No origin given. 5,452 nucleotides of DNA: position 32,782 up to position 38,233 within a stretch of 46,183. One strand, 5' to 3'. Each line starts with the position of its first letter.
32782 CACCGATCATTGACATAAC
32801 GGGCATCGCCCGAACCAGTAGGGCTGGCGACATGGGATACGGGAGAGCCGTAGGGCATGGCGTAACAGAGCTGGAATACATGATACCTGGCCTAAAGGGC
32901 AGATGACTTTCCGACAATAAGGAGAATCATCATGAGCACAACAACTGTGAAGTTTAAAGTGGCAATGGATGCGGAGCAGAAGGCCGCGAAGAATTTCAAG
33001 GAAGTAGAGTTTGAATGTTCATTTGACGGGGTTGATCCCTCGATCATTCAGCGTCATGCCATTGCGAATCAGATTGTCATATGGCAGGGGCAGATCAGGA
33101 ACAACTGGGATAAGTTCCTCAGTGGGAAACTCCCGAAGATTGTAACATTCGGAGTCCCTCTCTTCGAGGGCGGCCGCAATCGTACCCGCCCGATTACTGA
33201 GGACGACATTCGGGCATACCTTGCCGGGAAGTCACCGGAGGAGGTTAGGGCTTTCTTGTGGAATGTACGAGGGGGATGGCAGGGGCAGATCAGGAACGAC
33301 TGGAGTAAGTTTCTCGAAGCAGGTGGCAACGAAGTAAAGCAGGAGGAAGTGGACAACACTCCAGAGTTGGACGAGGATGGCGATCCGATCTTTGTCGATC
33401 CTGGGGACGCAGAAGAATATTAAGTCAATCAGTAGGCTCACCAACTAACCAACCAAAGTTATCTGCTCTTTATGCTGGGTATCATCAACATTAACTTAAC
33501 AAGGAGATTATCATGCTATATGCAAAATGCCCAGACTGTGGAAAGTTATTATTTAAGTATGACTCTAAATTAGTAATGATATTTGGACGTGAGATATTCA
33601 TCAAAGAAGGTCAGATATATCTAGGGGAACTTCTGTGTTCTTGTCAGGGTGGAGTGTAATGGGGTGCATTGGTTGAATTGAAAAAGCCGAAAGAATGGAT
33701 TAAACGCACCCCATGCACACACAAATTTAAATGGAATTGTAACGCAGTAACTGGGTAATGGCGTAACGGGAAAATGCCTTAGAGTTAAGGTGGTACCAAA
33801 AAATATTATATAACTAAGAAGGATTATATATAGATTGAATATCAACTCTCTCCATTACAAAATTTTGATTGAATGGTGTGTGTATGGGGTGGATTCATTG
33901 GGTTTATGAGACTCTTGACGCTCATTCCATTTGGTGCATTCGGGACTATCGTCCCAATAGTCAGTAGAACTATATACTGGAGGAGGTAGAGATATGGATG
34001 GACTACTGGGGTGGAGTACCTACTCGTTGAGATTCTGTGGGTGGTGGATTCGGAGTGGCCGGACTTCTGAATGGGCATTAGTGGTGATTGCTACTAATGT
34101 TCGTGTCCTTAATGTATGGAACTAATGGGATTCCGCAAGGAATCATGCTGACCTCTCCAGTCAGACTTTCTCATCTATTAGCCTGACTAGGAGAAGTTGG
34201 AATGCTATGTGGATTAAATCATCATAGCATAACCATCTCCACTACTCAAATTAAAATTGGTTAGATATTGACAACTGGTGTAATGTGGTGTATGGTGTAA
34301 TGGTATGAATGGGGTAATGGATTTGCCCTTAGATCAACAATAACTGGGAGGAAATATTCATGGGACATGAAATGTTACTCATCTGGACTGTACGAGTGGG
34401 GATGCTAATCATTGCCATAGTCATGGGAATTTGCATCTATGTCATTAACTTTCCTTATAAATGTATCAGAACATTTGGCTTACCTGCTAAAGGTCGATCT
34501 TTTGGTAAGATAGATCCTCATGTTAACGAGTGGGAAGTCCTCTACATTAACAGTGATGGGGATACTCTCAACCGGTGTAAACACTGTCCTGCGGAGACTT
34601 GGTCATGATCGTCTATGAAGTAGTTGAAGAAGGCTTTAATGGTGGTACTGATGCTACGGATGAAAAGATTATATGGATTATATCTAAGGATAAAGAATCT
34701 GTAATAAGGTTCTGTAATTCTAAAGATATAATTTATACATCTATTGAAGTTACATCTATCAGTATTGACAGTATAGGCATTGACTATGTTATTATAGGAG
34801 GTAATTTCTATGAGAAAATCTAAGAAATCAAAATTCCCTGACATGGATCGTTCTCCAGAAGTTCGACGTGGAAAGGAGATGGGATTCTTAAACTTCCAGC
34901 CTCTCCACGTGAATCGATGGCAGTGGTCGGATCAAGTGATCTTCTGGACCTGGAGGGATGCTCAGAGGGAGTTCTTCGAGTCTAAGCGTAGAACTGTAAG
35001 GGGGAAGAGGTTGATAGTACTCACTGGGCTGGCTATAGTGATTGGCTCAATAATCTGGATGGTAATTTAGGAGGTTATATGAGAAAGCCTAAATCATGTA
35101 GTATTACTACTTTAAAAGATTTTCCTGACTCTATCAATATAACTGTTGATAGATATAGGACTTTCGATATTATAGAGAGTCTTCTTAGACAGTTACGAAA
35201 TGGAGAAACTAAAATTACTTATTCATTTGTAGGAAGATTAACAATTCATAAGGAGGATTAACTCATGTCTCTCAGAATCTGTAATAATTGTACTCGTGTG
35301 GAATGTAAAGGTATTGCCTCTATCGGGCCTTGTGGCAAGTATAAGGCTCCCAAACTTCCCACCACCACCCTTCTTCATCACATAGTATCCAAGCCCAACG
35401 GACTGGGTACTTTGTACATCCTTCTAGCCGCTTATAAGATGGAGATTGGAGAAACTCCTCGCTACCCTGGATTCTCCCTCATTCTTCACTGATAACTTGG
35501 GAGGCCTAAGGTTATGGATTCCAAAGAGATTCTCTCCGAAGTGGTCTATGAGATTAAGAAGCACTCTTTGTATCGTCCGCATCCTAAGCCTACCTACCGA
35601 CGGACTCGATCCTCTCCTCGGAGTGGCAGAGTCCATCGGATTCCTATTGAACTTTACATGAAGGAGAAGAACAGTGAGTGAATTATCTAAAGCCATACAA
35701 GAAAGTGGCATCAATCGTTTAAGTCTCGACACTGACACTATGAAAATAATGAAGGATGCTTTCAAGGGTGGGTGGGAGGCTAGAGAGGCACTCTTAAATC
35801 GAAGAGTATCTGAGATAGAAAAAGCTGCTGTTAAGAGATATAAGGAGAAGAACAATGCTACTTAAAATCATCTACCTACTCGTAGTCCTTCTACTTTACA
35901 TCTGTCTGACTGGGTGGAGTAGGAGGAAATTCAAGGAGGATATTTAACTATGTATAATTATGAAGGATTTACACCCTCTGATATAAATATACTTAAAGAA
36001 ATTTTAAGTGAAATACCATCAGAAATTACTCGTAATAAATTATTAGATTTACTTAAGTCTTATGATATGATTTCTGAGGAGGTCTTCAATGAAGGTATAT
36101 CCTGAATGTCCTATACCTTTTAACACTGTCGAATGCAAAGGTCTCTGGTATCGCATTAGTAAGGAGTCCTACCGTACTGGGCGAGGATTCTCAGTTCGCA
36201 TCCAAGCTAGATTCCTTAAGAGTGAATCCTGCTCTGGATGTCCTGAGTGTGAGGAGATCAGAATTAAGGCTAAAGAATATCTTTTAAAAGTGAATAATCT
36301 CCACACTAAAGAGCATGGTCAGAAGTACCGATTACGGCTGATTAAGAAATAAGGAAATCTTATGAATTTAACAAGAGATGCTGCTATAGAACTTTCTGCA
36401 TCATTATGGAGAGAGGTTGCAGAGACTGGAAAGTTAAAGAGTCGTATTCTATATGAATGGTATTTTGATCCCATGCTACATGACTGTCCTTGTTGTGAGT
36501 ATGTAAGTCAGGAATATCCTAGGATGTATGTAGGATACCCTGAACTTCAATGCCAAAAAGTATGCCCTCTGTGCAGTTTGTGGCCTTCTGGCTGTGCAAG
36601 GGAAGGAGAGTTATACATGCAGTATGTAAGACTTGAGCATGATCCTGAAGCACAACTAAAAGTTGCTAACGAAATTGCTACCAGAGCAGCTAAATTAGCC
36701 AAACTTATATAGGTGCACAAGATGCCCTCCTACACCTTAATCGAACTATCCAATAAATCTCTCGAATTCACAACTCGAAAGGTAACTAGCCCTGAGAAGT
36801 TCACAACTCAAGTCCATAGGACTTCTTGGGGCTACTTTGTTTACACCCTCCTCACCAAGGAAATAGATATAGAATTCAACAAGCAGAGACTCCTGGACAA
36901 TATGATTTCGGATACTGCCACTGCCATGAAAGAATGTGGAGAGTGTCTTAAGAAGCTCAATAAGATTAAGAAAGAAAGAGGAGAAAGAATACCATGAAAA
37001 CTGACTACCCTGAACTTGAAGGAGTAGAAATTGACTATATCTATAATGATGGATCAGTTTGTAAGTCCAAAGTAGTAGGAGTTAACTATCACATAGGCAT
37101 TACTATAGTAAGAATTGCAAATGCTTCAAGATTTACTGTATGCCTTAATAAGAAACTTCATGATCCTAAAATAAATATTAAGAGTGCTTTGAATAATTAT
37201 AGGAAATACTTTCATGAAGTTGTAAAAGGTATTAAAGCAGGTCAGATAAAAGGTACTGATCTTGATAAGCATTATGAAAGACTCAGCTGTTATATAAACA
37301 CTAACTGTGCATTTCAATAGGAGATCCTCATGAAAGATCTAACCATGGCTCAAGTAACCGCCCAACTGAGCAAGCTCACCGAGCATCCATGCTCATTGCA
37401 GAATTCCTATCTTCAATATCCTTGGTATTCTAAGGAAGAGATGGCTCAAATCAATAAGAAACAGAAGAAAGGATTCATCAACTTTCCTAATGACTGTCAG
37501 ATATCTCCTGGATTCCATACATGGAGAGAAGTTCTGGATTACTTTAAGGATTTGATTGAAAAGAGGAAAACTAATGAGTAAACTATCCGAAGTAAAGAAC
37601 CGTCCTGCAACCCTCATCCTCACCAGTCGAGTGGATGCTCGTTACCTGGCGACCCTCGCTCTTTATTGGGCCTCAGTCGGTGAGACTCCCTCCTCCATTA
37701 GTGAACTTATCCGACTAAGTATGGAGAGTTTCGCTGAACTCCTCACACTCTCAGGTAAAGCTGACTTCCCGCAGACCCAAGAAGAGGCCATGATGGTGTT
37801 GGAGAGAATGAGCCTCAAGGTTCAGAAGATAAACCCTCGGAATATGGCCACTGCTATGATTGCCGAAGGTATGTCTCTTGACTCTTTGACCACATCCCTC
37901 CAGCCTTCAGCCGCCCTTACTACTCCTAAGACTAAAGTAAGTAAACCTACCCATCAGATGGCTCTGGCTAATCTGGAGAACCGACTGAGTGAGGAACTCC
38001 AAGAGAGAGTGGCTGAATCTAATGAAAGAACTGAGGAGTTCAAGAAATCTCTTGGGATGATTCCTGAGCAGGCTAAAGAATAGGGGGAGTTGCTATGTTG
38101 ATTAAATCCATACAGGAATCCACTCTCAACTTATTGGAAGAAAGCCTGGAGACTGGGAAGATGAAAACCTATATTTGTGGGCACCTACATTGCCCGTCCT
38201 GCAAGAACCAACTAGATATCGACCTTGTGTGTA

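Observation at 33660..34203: ~550-nt ORF-free, hairpin-rich stretch in an otherwise tightly packed genome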

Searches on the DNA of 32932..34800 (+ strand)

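Call 7: search_rna_families(source=window, start=33000, end=34800, threshold=evalue, max_evalue=10)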
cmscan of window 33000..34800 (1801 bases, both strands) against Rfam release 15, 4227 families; matches with E-value up to 10: 3.
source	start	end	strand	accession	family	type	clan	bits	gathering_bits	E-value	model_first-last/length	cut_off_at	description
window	34144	34230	-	RF00154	SNORD63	Gene; snRNA; snoRNA; CD-box;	-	17.7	43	6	1-70/70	no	Small nucleolar RNA SNORD63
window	34501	34564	+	RF02172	RFPL3-AS1_2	Gene; lncRNA;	-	12.1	40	5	1-71/71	no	RFPL3 antisense RNA 1 conserved region 2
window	34711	34800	-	RF02350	psRNA6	Gene; sRNA;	-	11.2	60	3.1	236-333/333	5'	Nitrosomonas sRNA psRNA6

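Call 8: search_dna_similar(query=window:33400-34400:+, collection=phages, mode=distant, max_rows=30)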
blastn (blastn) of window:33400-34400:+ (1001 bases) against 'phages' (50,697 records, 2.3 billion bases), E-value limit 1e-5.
No match.
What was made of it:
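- Tried and rejected: BLASTN of the region against 50,697 phage records: no match (call 8).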

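Call 83: search_rna_families(sources=[L001, L014, L022, L023, L003, L010, L019, L029, L030, L031], threshold=gathering)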
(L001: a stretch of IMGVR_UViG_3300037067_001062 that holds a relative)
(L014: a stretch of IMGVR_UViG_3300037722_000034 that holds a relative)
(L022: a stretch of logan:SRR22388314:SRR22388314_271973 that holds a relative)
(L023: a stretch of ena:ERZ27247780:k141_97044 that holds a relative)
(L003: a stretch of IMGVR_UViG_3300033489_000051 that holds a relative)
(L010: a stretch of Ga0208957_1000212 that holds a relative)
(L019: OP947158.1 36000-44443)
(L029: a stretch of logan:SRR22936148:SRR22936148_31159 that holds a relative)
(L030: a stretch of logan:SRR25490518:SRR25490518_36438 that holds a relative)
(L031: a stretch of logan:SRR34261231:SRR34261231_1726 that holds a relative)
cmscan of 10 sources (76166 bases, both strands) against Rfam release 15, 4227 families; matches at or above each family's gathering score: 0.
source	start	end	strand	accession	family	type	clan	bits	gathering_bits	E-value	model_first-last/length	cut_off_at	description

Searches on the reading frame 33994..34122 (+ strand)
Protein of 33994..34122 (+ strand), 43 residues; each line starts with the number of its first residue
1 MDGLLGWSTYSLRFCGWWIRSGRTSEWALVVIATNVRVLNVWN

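Call 43: find_homologous_proteins(query=window:33994-34122:+, max_evalue=0.01)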
Query window:33994-34122:+ (43 aa): 1 proteins with E <= 0.01 among 1 candidates.
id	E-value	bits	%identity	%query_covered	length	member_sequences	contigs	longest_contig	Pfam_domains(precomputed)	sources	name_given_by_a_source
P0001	9.2e-22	92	100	100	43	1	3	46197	-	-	-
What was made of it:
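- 33979..34125 (+): Ribosome-binding site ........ (33979-33986) and a 43-codon gene (33994-34125) encoding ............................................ Function unknown. It is called as a gene in the public protein collection (P0001, call 43).
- Tried and rejected: Homolog search with the 43-aa protein: only itself is indexed (call 43).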

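Call 98: search_protein_families(library=pfam, alignment_id=A7, max_evalue=1)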
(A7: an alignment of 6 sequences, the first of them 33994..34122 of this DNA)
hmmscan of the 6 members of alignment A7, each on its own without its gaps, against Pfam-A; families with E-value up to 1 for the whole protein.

A. member 1, window:33994-34122:+ (43 aa): 0 families

B. families by the number of members that match (of 6 scanned): 2 families
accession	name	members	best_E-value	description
PF05415.18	Peptidase_C36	1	0.11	Beet necrotic yellow vein furovirus-type papain-like endopeptidase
PF01296.23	Galanin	1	0.2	Galanin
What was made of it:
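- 33979..34125 (+): No Pfam match (call 98).
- Tried and rejected: No Pfam hit for the 43-aa protein (call 98).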

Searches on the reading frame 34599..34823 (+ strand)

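Call 56: search_protein_families(library=pfam, proteins=[window:34599-34823:+], max_evalue=0.1)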
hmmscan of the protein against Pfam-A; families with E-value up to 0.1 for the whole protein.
window:34599-34823:+ (74 aa): 1 family
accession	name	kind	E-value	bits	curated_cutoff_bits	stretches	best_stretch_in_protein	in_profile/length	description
PF09878.14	DUF2105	-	0.087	13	32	1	1-35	107-141/200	Predicted membrane protein (DUF2105)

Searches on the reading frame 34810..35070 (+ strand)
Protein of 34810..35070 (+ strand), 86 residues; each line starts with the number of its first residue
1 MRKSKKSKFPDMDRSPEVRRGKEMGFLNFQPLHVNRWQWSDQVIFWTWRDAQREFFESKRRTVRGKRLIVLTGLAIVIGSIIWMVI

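Call 38: search_protein_families(library=phrogs, proteins=[window:34810-35070:+], max_evalue=0.001)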
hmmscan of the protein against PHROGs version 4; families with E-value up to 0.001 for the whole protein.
window:34810-35070:+ (86 aa): 0 families

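Call 42: find_related_loci(query=A3, collection=viral_contigs, flank=3500)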
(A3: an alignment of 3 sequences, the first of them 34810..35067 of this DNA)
Query A3 (86 aa) in viral_contigs; peptide patterns used: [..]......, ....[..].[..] (x = any residue, [..] = any of these).
130 stretches matched a pattern; 2 encode a relative of the query (tblastn E <= 1e-3); 2 distinct loci.
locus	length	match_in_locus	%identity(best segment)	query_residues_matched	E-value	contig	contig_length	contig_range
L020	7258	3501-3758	85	1-86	2e-47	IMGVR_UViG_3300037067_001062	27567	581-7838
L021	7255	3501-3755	56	2-86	2e-31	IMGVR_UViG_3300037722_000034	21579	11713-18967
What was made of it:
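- Tried and rejected: Scan of viral contigs with the downstream 86-aa protein: no new loci (call 42).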

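Call 56: search_protein_families(library=pfam, proteins=[window:34810-35070:+], max_evalue=0.1)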
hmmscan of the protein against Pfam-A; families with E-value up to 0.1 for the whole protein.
window:34810-35070:+ (86 aa): 0 families

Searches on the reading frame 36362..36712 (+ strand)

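Call 38: search_protein_families(library=phrogs, proteins=[window:36362-36712:+], max_evalue=0.001)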
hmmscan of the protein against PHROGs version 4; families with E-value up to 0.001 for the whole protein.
window:36362-36712:+ (116 aa): 0 families

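Call 56: search_protein_families(library=pfam, proteins=[window:36362-36712:+], max_evalue=0.1)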
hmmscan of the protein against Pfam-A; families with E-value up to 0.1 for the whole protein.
window:36362-36712:+ (116 aa): 1 family
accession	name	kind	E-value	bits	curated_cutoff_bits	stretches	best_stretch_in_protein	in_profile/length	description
PF24892.1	UTP6_C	-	0.058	13.7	27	1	81-111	229-259/261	U3 small nucleolar RNA-associated protein 6 C-terminal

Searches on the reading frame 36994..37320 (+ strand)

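Call 38: search_protein_families(library=phrogs, proteins=[window:36994-37320:+], max_evalue=0.001)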
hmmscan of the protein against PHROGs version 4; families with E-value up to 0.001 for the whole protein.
window:36994-37320:+ (108 aa): 0 families

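Call 57: search_protein_families(library=pfam, proteins=[window:36994-37320:+], max_evalue=0.1)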
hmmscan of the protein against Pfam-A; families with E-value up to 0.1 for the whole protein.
window:36994-37320:+ (108 aa): 1 family
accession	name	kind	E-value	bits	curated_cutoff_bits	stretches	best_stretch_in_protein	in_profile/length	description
PF22720.1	SNaCT14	-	0.011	16.5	27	1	12-76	110-171/186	Short NACHT-associated C-Terminal domain, family 14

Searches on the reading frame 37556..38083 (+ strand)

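Call 37: search_protein_families(library=phrogs, proteins=[window:37556-38083:+], max_evalue=0.001)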
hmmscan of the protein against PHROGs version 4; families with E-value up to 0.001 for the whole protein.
window:37556-38083:+ (175 aa): 0 families

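Call 57: search_protein_families(library=pfam, proteins=[window:37556-38083:+], max_evalue=0.1)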
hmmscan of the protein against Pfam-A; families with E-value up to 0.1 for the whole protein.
window:37556-38083:+ (175 aa): 1 family
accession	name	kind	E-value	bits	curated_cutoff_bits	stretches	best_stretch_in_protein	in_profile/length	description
PF02601.20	Exonuc_VII_L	-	0.093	12.6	35.9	0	94-166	157-221/315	Exonuclease VII, large subunit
